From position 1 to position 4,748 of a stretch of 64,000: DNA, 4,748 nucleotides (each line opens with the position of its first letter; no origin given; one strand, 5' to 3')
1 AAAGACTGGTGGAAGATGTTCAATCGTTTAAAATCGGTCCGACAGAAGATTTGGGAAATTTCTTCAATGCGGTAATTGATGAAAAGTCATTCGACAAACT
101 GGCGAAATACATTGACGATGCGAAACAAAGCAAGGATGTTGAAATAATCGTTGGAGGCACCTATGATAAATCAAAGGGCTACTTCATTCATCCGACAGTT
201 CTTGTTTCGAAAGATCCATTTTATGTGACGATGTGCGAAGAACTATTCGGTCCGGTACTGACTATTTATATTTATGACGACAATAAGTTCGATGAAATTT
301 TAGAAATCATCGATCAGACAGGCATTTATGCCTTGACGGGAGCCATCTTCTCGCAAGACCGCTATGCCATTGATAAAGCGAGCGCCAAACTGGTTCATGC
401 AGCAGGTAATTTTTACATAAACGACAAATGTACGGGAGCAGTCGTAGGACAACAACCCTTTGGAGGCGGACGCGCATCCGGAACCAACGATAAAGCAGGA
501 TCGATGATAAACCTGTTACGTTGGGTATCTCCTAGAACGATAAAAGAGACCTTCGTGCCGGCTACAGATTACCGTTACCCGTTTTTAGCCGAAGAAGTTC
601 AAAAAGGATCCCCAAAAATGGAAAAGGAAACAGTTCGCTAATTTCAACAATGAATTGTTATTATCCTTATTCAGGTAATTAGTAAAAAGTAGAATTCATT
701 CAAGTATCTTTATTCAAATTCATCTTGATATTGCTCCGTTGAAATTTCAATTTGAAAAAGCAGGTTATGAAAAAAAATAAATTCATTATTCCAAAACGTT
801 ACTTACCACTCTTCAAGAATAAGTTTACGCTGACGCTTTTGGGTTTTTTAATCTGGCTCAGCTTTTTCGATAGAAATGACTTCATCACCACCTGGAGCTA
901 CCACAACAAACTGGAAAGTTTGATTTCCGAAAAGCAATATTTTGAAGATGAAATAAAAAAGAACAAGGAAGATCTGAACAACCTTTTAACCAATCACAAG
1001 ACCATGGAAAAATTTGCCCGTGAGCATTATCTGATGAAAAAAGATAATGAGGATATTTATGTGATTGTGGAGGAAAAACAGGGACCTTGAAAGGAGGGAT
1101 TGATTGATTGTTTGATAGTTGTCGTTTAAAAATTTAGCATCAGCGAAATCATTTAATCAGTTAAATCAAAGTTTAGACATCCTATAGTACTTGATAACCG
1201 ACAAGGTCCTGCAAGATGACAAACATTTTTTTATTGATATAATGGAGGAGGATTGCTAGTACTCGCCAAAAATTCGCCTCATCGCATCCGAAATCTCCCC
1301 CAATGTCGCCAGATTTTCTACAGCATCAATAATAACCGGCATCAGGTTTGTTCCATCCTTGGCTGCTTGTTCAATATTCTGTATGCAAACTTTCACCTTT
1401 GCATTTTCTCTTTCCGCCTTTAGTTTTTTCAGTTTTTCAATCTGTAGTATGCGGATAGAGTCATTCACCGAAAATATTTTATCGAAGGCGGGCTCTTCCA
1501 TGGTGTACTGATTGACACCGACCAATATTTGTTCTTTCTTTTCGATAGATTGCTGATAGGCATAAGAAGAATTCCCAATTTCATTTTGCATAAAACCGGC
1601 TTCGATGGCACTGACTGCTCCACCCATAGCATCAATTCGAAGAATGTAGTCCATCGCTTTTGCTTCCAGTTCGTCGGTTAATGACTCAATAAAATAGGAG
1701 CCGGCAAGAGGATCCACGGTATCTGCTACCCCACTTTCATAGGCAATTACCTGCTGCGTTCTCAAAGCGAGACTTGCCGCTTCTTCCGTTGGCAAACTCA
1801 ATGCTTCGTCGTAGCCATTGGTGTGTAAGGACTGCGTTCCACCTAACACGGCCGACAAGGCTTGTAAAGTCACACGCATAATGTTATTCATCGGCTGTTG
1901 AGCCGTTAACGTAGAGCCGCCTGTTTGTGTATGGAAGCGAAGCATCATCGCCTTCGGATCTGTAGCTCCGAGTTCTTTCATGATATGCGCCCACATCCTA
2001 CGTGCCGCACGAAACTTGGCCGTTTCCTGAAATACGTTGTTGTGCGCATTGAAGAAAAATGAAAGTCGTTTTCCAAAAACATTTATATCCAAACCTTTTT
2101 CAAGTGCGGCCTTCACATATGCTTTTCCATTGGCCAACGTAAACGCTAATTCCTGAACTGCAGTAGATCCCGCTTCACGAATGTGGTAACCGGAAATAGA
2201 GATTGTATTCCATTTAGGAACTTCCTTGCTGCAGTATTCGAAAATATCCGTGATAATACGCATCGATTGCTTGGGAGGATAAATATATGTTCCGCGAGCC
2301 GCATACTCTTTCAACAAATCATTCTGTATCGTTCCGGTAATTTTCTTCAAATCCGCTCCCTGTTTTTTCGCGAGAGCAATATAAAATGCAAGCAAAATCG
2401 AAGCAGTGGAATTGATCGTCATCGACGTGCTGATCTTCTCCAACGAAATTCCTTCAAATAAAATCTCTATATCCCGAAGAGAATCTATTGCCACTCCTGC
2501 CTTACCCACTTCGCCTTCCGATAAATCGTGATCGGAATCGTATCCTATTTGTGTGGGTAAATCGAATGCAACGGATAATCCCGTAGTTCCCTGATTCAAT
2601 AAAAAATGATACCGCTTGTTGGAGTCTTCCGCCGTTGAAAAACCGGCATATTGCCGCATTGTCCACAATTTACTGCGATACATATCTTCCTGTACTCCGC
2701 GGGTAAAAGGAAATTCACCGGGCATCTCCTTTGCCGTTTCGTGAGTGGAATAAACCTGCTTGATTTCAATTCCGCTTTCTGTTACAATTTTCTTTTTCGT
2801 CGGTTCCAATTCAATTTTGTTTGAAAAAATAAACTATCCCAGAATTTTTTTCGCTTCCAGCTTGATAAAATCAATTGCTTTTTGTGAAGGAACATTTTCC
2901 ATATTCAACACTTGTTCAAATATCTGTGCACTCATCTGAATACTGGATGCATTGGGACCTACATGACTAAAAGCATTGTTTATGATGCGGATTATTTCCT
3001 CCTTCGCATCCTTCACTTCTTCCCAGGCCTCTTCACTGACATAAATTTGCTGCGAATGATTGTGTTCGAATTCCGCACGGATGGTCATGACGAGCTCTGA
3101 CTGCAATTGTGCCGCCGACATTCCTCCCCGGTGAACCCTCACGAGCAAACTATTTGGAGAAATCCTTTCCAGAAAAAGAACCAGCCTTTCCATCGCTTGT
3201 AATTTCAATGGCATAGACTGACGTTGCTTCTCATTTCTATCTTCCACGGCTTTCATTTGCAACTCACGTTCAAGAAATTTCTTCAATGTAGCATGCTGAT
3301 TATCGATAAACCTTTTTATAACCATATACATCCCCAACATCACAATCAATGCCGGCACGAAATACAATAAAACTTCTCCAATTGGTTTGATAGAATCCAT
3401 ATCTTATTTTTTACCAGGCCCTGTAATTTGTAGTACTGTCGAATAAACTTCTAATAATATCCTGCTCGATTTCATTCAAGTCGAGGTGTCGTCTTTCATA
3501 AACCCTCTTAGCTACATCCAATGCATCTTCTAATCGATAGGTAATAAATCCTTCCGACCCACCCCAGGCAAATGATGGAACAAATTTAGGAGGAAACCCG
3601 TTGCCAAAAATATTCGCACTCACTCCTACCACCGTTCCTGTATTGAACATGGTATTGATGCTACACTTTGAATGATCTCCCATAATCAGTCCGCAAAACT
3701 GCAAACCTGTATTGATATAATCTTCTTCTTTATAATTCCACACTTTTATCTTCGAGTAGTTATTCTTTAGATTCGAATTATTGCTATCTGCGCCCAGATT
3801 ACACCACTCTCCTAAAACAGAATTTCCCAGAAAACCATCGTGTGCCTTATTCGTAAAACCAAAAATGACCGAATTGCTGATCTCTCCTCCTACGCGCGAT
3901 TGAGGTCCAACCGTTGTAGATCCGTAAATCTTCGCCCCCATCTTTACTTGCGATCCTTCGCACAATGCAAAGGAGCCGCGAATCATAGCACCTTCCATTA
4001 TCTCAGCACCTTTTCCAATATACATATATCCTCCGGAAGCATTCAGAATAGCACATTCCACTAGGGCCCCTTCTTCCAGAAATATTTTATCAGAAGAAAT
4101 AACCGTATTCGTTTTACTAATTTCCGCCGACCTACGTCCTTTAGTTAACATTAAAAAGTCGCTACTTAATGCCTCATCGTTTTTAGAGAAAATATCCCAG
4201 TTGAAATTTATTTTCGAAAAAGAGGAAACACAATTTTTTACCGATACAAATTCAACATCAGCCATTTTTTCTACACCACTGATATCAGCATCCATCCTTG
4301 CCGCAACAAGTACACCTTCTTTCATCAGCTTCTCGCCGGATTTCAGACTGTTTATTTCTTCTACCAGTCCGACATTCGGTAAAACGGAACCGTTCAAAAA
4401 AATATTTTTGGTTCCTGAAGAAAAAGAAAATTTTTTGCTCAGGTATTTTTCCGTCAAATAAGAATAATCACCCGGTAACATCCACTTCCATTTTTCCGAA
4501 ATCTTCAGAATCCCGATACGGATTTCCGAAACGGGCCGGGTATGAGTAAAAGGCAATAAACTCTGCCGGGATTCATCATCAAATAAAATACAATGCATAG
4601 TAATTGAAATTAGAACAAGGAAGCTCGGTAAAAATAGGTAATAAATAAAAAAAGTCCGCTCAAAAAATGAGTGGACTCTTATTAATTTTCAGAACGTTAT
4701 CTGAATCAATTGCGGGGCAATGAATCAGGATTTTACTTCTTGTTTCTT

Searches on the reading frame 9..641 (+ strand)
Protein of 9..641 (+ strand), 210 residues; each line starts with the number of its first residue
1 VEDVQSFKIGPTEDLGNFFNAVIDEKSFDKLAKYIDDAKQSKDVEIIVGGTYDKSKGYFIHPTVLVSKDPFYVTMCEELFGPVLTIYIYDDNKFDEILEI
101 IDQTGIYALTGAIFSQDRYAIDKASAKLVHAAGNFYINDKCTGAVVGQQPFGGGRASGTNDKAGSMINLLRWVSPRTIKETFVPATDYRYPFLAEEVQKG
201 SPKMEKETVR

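Call 65: search_protein_families(library=pfam, proteins=[window:9-641:+], max_evalue=0.00001)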
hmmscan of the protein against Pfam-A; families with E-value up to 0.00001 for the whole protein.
window:9-641:+ (210 aa): 1 family
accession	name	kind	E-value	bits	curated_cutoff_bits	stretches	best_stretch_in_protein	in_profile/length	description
PF00171.27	Aldedh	-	4e-31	108.5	23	1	2-165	291-449/461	Aldehyde dehydrogenase family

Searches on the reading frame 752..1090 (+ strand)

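Call 65: search_protein_families(library=pfam, proteins=[window:752-1090:+], max_evalue=0.00001)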
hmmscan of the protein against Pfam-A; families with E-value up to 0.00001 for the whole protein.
window:752-1090:+ (112 aa): 1 family
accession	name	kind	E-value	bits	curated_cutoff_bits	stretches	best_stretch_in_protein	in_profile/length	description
PF04977.20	DivIC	-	3.4e-07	30.4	28.9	1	29-107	1-79/80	Septum formation initiator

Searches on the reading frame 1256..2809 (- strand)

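Call 65: search_protein_families(library=pfam, proteins=[window:1256-2809:-], max_evalue=0.00001)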
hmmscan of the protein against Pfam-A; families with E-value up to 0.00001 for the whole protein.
window:1256-2809:- (517 aa): 1 family
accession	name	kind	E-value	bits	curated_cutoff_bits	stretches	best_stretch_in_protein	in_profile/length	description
PF01642.28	MM_CoA_mutase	-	5.2e-224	745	22.1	1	10-515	2-512/512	Methylmalonyl-CoA mutase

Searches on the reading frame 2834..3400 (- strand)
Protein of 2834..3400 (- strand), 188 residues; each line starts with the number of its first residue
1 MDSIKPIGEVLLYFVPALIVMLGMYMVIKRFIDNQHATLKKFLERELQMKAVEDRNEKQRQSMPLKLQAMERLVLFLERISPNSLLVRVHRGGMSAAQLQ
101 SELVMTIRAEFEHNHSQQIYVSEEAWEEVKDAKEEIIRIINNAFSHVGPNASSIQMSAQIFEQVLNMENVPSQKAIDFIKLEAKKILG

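Call 65: search_protein_families(library=pfam, proteins=[window:2834-3400:-], max_evalue=0.00001)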
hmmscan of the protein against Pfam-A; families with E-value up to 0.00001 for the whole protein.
window:2834-3400:- (188 aa): 1 family
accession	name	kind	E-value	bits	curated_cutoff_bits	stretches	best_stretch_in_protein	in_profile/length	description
PF25589.1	DUF7935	-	2.9e-55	186.8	27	1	7-186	3-171/171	Family of unknown function (DUF7935)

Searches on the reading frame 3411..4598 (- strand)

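Call 65: search_protein_families(library=pfam, proteins=[window:3411-4598:-], max_evalue=0.00001)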
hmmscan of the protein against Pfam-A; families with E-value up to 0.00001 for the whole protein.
window:3411-4598:- (395 aa): 1 family
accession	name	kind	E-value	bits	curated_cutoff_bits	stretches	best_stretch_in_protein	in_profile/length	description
PF13562.11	NTP_transf_4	-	1.7e-44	152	27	1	4-155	2-152/153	Sugar nucleotidyl transferase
